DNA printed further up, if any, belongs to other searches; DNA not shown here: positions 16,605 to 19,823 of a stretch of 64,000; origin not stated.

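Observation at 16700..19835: Class II (B12-dependent) ribonucleotide reductase nrdJ in a high-G+C island, downstream of a native-G+C nrdR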

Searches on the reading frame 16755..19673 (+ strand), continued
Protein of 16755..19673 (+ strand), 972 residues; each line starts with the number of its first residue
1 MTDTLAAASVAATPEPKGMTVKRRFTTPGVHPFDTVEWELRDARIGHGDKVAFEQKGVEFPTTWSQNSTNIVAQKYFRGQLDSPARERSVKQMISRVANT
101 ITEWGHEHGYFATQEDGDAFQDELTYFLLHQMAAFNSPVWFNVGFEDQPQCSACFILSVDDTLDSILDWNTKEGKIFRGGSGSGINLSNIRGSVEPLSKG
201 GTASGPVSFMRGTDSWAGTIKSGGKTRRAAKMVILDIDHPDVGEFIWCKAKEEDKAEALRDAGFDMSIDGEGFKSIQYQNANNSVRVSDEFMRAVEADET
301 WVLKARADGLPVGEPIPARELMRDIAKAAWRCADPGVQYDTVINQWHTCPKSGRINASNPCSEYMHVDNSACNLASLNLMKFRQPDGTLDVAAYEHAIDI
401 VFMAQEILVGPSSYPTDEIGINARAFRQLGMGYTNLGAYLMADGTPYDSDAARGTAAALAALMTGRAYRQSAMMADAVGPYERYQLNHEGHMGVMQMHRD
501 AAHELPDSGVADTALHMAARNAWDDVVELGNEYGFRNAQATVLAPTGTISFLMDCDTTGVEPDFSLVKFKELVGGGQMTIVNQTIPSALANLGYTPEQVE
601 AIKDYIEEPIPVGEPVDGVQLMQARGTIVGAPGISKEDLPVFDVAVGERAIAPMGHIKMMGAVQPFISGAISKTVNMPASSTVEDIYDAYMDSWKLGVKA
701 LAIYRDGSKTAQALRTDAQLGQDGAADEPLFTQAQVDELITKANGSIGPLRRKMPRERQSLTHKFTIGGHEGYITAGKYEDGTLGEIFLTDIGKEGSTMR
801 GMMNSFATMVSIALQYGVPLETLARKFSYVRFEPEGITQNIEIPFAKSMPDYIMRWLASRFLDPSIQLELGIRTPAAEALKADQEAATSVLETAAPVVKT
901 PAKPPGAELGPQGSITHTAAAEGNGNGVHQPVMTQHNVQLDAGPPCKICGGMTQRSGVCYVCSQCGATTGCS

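Call 24: find_encoding_contigs(protein=P0129, flank=10000, max_places=1)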
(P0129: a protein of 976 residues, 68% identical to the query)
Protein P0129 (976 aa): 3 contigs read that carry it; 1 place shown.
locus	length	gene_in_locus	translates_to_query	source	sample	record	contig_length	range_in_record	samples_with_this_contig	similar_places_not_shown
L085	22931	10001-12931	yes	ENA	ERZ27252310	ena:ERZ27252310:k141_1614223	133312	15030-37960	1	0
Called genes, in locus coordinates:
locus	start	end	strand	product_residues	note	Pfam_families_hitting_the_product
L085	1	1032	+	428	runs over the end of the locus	PF13393:tRNA-synt_His, PF00587:tRNA-synt_2b, PF03129:HGTP_anticodon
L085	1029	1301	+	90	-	-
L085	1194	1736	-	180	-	PF01047:MarR (weak), PF12802:MarR_2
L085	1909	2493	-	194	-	PF06737:Transglycosylas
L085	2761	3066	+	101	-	PF11969:DcpS_C, PF01230:HIT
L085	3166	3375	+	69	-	PF01165:Ribosomal_S21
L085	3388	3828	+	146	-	PF09424:YqeY, PF02637:GatB_Yqey (faint)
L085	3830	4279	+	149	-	PF02130:YbeY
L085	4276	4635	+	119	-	PF01219:DAGK_prokar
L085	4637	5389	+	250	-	PF00557:Peptidase_M24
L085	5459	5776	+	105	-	-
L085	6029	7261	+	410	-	PF11104:PilM_2 (faint), PF14450:FtsA (weak), PF02491:SHS2_FTSA, PF06277:EutA (weak), PF06723:MreB_Mbl, PF14450:FtsA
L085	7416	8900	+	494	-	PF00091:Tubulin, PF12327:FtsZ_C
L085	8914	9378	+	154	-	PF22811:Zn_ribbon_NrdR, PF03477:ATP-cone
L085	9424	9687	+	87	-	-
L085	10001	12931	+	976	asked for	PF00133:tRNA-synt_1, PF09334:tRNA-synt_1g (weak), PF08264:Anticodon_1, PF19302:DUF5915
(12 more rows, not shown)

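Call 29: find_homologous_proteins(query=L084:6398-9298:+)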
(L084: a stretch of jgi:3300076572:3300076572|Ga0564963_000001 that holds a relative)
Query L084:6398-9298:+ (967 aa): 8000 proteins with E <= 0.001 among 8000 candidates; the best 120 are listed.
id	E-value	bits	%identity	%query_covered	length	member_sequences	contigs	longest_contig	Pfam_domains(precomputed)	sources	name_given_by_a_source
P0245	0.0e+0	2205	100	100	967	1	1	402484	PF02867.21,PF08471.16,PF12637.15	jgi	jgi:ribonucleoside-diphosphate reductase alpha chain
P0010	0.0e+0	1470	69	100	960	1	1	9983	PF02867.21,PF08471.16,PF12637.15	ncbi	-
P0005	0.0e+0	1455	-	-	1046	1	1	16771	PF02867.21,PF08471.16,PF12637.15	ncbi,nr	ncbi:MAG TPA: vitamin B12-dependent ribonucleotide reductase [Solirubrobacteraceae bacterium]|nr:vit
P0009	0.0e+0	1445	68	100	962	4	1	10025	PF02867.21,PF08471.16,PF12637.15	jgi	-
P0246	0.0e+0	1440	68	98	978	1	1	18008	PF02867.21,PF08471.16,PF12637.15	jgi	jgi:ribonucleoside-diphosphate reductase alpha chain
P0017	0.0e+0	1438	69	98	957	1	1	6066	PF02867.21,PF08471.16,PF12637.15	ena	-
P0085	0.0e+0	1433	71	92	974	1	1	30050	PF02867.21,PF00317.27,PF08471.16,PF12637.15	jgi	jgi:ribonucleoside-diphosphate reductase alpha chain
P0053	0.0e+0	1430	68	100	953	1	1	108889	PF02867.21,PF08471.16,PF12637.15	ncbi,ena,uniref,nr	ncbi:unannotated protein [freshwater metagenome]|uniref:Vitamin B12-dependent ribonucleotide reducta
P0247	0.0e+0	1428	70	93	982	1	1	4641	PF02867.21,PF00317.27,PF08471.16,PF12637.15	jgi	jgi:ribonucleoside-diphosphate reductase alpha chain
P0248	0.0e+0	1426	66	100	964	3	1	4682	PF02867.21,PF08471.16,PF12637.15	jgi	jgi:ribonucleoside-diphosphate reductase alpha chain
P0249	0.0e+0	1426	67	98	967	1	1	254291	PF02867.21,PF08471.16,PF12637.15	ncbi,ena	-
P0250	0.0e+0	1425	70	92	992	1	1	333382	PF02867.21,PF08471.16,PF12637.15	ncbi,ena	-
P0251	0.0e+0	1422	70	92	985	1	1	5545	PF02867.21,PF08471.16,PF12637.15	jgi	jgi:ribonucleoside-diphosphate reductase alpha chain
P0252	0.0e+0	1421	67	98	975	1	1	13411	PF02867.21,PF08471.16,PF12637.15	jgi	-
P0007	0.0e+0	1421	67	100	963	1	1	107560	PF02867.21,PF08471.16,PF12637.15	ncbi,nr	ncbi:MAG: vitamin B12-dependent ribonucleotide reductase [Solirubrobacteraceae bacterium]|nr:vitamin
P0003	0.0e+0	1403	66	98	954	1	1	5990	PF02867.21,PF08471.16,PF12637.15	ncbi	-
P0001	0.0e+0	1402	64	100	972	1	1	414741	PF02867.21,PF08471.16,PF12637.15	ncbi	-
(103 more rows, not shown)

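Call 30: find_encoding_contigs(protein=P0130, flank=10000, max_places=1)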
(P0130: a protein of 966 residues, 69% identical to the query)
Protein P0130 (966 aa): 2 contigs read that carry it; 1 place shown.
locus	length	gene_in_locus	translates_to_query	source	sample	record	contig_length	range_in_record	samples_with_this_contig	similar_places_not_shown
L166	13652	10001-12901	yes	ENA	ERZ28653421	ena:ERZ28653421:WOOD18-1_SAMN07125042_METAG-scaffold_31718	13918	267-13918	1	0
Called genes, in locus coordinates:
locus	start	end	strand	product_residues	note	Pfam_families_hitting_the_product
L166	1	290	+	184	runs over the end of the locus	?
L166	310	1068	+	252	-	PF01145:Band_7, PF13421:Band_7_1 (faint)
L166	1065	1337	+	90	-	-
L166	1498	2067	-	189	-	PF06737:Transglycosylas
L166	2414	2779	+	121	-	-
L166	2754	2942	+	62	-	-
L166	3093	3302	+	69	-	PF01165:Ribosomal_S21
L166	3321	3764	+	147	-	PF09424:YqeY, PF02637:GatB_Yqey (weak)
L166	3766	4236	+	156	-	PF02130:YbeY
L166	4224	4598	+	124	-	PF01219:DAGK_prokar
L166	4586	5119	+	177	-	PF00406:ADK, PF13207:AAA_17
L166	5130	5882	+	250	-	PF00557:Peptidase_M24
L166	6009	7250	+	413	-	-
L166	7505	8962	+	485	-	PF00091:Tubulin, PF12327:FtsZ_C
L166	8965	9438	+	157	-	PF22811:Zn_ribbon_NrdR, PF03477:ATP-cone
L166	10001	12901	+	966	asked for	PF00133:tRNA-synt_1, PF09334:tRNA-synt_1g (weak), PF08264:Anticodon_1, PF19302:DUF5915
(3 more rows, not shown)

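Call 31: find_encoding_contigs(protein=P0136, flank=10000, max_places=1)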
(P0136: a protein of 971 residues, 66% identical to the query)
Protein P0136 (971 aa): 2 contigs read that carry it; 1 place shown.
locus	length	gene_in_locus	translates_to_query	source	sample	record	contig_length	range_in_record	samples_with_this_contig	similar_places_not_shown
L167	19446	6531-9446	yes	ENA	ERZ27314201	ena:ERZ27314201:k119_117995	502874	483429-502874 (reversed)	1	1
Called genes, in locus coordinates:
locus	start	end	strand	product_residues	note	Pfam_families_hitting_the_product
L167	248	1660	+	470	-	PF00091:Tubulin, PF12327:FtsZ_C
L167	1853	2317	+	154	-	PF22811:Zn_ribbon_NrdR, PF03477:ATP-cone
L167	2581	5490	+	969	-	PF08471:Ribonuc_red_2_N, PF02867:Ribonuc_red_lgC, PF12637:TSCPD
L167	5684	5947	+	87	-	-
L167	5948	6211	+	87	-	PF02325:CCB3_YggT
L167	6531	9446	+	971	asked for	PF00133:tRNA-synt_1, PF09334:tRNA-synt_1g (weak), PF08264:Anticodon_1, PF19302:DUF5915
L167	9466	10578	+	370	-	PF01098:FTSW_RODA_SPOVE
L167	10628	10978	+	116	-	PF00829:Ribosomal_L21p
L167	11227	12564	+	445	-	PF19077:Big_13 (weak)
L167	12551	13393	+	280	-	PF04203:Sortase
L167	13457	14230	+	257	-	PF00142:Fer4_NifH (weak), PF01656:CbiA, PF02374:ArsA_ATPase (weak), PF06564:CBP_BcsQ, PF09140:MipZ, PF10609:ParA, PF13614:AAA_31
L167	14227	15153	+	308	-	PF02195:ParB_N, PF17762:HTH_ParB, PF23552:ParB_C (weak)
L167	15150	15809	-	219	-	PF10502:Peptidase_S26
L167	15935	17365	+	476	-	PF03816:LytR_cpsA_psr, PF13399:LytR_C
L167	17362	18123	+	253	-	-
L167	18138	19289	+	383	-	PF00089:Trypsin, PF13365:Trypsin_2, PF13180:PDZ_2, PF00595:PDZ (faint), PF17820:PDZ_6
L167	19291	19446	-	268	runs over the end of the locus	PF17827:PrmC_N, PF05175:MTS, PF06325:PrmA, PF13847:Methyltransf_31, PF02390:Methyltransf_4 (faint), PF08241:Methyltransf_11 (faint), PF08242:Methyltransf_12 (weak), PF13649:Methyltransf_25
